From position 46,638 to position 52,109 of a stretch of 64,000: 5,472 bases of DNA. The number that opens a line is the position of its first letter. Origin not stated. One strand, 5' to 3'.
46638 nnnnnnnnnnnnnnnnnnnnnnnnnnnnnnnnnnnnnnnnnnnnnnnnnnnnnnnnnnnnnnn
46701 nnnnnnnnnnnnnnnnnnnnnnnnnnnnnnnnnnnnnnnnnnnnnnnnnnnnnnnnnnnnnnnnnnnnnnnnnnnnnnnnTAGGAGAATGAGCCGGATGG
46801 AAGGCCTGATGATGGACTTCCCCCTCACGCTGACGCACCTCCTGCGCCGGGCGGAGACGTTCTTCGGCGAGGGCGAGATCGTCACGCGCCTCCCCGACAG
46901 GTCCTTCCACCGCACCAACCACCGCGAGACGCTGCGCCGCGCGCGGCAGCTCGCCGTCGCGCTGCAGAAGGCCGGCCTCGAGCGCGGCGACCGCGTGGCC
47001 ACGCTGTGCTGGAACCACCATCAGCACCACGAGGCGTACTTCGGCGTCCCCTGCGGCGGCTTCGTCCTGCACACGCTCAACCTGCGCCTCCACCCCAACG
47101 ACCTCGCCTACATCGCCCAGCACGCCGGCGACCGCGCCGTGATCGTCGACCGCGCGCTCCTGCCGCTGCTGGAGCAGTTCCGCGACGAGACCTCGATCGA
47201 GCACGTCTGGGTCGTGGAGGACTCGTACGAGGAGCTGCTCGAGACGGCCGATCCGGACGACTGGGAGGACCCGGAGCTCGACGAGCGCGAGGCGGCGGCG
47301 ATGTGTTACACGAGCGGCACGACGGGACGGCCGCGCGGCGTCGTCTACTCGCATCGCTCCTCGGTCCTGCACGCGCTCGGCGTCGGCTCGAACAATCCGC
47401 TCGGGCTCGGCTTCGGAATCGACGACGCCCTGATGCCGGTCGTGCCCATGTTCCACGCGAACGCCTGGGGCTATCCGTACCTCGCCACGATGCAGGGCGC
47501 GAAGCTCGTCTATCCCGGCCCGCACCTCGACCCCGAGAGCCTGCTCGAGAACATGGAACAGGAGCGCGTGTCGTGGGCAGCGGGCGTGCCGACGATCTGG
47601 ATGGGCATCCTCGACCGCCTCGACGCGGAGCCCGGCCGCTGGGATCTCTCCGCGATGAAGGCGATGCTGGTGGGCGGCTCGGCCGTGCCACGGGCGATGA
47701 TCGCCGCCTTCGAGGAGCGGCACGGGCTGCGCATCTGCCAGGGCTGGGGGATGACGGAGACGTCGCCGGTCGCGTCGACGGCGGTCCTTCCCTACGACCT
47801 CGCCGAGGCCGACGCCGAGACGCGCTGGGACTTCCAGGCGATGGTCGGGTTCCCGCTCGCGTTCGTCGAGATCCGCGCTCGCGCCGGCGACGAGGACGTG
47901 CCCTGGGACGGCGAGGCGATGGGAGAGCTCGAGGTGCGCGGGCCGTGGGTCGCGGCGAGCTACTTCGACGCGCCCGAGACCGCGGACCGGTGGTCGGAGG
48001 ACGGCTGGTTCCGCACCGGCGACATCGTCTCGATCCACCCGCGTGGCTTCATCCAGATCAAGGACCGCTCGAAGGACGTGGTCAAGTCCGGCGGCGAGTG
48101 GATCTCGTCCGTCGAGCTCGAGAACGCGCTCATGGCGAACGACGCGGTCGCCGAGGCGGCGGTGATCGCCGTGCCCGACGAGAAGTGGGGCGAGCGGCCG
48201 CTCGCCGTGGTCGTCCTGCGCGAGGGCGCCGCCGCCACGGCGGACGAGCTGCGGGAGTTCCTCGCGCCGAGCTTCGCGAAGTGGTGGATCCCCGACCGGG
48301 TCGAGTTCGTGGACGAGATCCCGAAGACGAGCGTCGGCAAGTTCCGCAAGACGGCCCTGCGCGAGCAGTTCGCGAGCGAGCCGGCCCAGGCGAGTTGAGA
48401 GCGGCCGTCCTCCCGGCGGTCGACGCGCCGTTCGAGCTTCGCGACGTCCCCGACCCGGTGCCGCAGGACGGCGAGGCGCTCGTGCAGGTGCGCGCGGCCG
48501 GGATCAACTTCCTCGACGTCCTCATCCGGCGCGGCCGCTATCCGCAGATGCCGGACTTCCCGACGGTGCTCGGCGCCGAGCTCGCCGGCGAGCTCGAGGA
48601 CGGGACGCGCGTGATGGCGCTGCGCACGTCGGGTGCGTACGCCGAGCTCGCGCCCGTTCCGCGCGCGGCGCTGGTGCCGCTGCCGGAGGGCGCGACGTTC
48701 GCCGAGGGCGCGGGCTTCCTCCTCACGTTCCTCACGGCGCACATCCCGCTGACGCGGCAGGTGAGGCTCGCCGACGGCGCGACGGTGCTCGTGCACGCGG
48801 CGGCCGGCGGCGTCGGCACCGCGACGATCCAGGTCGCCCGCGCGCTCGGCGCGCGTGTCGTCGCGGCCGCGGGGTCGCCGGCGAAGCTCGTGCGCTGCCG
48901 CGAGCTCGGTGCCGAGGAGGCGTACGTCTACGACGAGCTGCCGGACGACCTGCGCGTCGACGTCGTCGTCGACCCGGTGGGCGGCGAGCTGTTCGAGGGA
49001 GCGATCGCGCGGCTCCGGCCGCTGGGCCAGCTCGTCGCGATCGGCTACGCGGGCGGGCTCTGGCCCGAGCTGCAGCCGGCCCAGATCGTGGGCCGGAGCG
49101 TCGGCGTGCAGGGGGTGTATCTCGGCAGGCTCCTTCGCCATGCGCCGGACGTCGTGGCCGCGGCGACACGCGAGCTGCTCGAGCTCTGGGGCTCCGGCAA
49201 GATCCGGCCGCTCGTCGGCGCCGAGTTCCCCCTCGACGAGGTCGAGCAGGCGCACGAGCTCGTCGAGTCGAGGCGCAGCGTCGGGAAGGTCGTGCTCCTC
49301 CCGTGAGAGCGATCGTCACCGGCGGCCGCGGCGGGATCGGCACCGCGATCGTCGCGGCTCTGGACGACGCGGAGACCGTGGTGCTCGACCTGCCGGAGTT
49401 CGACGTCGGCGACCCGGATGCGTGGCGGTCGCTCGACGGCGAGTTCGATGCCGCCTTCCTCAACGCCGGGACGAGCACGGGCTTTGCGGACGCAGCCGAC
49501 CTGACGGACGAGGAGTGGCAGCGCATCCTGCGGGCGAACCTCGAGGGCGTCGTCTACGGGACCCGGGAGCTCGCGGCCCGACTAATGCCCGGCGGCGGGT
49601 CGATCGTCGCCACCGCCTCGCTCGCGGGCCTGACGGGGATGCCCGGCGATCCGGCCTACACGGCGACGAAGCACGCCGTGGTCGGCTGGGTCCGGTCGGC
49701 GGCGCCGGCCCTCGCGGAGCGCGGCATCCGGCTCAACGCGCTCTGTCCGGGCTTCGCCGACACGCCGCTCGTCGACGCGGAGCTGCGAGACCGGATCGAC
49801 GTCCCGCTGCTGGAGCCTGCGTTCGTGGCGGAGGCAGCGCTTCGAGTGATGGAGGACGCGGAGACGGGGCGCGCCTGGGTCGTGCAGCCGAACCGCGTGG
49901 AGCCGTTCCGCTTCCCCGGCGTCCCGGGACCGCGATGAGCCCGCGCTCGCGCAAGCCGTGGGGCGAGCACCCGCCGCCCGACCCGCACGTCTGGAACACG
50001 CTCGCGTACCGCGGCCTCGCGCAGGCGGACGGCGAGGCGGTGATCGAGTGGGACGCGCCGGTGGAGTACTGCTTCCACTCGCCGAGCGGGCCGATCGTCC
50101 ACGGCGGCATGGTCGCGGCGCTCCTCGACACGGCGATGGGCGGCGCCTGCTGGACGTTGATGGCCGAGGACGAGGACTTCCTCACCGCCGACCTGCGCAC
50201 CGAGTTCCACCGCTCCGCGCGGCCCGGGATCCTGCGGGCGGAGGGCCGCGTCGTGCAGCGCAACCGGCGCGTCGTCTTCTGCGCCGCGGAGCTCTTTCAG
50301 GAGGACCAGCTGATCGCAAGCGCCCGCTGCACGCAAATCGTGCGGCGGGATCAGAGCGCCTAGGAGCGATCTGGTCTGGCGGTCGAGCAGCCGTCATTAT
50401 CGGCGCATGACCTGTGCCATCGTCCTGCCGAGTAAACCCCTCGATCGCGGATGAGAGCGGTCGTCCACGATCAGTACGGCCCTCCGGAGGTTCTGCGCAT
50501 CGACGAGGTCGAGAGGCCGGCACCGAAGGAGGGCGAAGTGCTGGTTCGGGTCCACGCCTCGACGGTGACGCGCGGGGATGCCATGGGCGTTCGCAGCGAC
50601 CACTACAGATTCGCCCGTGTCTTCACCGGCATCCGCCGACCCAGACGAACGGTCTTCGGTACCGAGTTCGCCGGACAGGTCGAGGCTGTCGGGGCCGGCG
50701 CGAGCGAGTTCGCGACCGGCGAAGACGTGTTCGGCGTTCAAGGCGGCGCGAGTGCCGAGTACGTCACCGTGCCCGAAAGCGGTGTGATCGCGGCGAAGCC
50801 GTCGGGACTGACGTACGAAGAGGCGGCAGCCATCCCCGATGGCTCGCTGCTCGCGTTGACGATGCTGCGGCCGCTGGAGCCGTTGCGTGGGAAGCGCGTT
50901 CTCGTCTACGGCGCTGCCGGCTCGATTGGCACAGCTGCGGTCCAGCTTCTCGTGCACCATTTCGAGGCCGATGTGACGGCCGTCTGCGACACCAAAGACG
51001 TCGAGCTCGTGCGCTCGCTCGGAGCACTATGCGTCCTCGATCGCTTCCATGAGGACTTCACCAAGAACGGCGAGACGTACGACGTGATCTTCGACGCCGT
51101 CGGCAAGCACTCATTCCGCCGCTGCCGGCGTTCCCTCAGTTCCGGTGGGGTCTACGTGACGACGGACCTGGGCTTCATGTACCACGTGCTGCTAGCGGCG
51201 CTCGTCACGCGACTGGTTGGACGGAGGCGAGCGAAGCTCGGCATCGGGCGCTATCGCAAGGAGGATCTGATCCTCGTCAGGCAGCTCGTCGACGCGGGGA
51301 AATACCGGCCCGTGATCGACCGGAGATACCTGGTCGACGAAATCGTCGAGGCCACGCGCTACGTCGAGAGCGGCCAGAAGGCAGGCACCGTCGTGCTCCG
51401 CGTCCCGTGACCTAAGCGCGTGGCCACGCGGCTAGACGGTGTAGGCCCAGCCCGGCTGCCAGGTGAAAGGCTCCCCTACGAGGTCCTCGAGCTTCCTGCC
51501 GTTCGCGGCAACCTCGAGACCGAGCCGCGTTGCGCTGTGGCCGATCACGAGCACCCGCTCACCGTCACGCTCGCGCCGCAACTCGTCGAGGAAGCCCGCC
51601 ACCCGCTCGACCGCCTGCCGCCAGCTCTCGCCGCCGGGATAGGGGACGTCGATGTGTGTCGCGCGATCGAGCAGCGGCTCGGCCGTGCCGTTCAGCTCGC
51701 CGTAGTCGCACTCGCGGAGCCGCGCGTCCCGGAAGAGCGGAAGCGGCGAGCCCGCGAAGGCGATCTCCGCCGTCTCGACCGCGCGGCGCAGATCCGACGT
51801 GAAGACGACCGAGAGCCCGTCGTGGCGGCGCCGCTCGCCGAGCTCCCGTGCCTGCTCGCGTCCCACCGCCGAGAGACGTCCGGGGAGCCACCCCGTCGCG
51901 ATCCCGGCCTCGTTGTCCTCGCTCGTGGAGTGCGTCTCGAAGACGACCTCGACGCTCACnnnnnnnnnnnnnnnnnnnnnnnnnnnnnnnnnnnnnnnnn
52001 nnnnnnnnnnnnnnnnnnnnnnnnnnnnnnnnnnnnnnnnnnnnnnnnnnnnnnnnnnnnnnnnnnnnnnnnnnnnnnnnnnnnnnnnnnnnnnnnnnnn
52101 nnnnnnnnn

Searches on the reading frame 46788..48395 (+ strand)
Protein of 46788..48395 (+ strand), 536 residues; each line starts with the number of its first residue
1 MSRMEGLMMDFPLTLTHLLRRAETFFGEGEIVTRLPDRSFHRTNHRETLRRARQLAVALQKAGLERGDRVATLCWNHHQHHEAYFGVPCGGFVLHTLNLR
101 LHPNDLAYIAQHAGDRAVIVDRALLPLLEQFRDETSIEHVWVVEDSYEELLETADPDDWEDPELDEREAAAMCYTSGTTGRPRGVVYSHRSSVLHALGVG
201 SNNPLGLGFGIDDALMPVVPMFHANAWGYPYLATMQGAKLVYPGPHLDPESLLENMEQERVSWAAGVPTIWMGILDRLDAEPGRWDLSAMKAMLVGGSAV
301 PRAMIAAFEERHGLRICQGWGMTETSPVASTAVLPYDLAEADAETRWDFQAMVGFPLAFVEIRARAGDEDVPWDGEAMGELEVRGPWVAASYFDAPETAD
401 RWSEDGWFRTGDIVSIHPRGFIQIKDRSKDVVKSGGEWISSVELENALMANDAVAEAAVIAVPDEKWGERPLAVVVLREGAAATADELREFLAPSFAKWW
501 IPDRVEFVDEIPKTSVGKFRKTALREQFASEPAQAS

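Call 93: search_protein_families(library=pfam, proteins=[window:46788-48395:+], max_evalue=0.001)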
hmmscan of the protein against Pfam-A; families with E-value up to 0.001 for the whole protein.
window:46788-48395:+ (536 aa): 2 families
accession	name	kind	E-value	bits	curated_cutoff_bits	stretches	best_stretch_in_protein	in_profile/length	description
PF00501.34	AMP-binding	-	4.9e-72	243.3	29.9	1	40-393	19-384/384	AMP-binding enzyme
PF13193.12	AMP-binding_C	-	4.8e-23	82.3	24.5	1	443-518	1-76/76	AMP-binding enzyme C-terminal domain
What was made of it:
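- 46788..48398 (+): Acyl-CoA ligase (AMP-binding). Candidate activating enzyme, playing the role of LvaE. Pfam AMP-binding plus AMP-binding_C (call 93).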

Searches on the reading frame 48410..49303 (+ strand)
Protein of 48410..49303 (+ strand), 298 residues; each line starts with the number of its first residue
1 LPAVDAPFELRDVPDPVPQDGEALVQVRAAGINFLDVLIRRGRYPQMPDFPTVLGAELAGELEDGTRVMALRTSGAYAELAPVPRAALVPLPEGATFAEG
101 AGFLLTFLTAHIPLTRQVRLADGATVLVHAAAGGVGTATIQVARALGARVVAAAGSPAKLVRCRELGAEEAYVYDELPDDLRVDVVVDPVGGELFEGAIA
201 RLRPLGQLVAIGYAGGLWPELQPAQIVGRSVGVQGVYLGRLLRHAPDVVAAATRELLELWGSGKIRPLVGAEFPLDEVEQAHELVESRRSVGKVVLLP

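Call 93: search_protein_families(library=pfam, proteins=[window:48410-49303:+], max_evalue=0.001)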
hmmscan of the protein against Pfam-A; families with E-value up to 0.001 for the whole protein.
window:48410-49303:+ (298 aa): 3 families
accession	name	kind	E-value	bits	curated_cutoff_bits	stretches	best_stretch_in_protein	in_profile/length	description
PF13602.12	ADH_zinc_N_2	-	4.9e-19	70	27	1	166-296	1-134/134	Zinc-binding dehydrogenase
PF00107.32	ADH_zinc_N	-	2.7e-18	66.6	31.8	1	134-243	1-117/129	Zinc-binding dehydrogenase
PF08240.17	ADH_N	-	2.1e-10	41.2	23.5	1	20-91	2-102/104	Alcohol dehydrogenase GroES-like domain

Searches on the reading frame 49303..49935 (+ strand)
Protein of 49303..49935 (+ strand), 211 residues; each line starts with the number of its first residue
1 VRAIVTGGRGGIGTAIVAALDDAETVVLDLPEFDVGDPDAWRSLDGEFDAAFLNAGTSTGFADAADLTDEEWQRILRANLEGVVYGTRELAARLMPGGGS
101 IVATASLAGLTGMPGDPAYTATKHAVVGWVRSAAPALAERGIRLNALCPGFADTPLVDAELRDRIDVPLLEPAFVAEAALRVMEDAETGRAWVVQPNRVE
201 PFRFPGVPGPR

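Call 93: search_protein_families(library=pfam, proteins=[window:49303-49935:+], max_evalue=0.001)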
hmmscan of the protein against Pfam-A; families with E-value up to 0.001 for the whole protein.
window:49303-49935:+ (211 aa): 3 families
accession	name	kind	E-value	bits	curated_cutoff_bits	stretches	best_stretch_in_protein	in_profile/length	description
PF00106.31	adh_short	-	1.8e-30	106.3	26.6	1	46-160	76-190/195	short chain dehydrogenase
PF13561.12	adh_short_C2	-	1.7e-26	93.7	27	1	46-159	70-183/236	Enoyl-(Acyl carrier protein) reductase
PF08659.16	KR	-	0.00014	22.2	22.6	0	30-128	57-158/180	KR domain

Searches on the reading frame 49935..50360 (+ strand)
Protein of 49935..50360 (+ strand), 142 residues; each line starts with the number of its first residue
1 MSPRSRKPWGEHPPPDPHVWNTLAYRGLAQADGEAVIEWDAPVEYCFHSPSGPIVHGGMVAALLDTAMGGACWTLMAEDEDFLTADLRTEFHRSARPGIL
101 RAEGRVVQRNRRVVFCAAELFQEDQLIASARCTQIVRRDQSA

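Call 93: search_protein_families(library=pfam, proteins=[window:49935-50360:+], max_evalue=0.001)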
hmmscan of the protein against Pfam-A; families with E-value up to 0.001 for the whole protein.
window:49935-50360:+ (142 aa): 2 families
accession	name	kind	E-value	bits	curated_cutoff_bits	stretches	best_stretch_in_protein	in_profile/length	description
PF03061.28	4HBT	-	1.2e-16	61.2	20.6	1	54-126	3-76/79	Thioesterase superfamily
PF13622.12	4HBT_3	-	7e-08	33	24.3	1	50-133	7-81/83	Acyl-CoA thioesterase N-terminal domain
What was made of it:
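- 49935..50363 (+): PaaI/4HBT hotdog acyl-CoA thioesterase. Pfam 4HBT (call 93).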

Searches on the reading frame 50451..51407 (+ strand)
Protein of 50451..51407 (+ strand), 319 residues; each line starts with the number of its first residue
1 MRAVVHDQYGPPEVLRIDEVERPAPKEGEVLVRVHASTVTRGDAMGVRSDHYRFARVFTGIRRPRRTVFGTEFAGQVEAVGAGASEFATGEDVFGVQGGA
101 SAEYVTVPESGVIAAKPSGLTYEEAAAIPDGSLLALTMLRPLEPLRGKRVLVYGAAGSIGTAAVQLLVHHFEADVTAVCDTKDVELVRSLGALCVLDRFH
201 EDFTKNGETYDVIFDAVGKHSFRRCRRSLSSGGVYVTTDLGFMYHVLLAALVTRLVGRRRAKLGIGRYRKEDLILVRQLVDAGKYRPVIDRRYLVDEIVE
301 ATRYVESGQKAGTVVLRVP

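Call 93: search_protein_families(library=pfam, proteins=[window:50451-51407:+], max_evalue=0.001)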
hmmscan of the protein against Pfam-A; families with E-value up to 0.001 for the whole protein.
window:50451-51407:+ (319 aa): 3 families
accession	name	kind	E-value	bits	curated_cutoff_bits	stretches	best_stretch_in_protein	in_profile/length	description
PF13602.12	ADH_zinc_N_2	-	1e-18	69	27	1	190-316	1-134/134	Zinc-binding dehydrogenase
PF08240.17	ADH_N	-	7.5e-12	45.9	23.5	1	27-114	2-101/104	Alcohol dehydrogenase GroES-like domain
PF00107.32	ADH_zinc_N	-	4.3e-09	36.8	31.8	1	159-272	2-119/129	Zinc-binding dehydrogenase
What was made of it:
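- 50451..51410 (+): Second MDR-family dehydrogenase. A variable insert, not part of the conserved block. Pfam (call 93).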

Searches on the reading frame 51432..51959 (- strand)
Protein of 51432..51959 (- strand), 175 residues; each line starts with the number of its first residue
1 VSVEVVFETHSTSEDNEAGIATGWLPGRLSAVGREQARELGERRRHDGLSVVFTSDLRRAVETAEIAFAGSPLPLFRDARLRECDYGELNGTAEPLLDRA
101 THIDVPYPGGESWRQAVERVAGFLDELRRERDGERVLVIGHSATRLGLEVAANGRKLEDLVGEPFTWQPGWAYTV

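Call 98: search_protein_families(library=pfam, proteins=[window:51432-51959:-], max_evalue=0.01)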
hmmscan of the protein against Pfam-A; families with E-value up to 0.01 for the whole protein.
window:51432-51959:- (175 aa): 1 family
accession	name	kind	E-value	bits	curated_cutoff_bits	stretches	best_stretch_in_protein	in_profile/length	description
PF00300.27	His_Phos_1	-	1.3e-28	100.5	21.7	1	10-144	6-150/194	Histidine phosphatase superfamily (branch 1)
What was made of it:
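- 51432..51959 (-): Histidine phosphatase (His_Phos_1), last gene of the ACAD-GNAT-phosphatase string. An accessory gene. Pfam His_Phos_1, E 1e-28 (call 98).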
